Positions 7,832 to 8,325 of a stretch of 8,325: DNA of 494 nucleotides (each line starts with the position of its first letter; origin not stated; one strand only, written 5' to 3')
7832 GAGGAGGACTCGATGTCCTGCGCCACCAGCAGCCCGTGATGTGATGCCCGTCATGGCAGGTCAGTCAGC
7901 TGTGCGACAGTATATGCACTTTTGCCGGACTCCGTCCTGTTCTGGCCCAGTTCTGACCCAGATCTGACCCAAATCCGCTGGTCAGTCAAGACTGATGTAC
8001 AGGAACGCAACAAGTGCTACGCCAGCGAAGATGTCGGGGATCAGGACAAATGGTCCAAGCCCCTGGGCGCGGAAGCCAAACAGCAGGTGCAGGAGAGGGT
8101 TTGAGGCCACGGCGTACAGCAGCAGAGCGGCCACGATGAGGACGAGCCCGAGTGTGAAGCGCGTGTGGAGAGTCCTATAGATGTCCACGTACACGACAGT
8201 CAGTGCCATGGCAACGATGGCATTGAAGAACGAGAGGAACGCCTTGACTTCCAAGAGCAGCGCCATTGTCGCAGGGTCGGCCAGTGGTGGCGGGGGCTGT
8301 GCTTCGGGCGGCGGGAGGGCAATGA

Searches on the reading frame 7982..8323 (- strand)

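Call 6: search_protein_families(library=pfam, proteins=[window:7982-8323:-], max_evalue=0.01)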
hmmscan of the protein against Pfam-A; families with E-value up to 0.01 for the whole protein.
window:7982-8323:- (113 aa): 0 families

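Call 83: search_protein_families(library=pfam, proteins=[window:7982-8323:-], max_evalue=5)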
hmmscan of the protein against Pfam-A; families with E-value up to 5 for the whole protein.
window:7982-8323:- (113 aa): 1 family
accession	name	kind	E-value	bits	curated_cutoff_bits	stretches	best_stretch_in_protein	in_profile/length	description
PF16927.11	HisKA_7TM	-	0.017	15.4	28.6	1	16-91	50-126/224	N-terminal 7TM region of histidine kinase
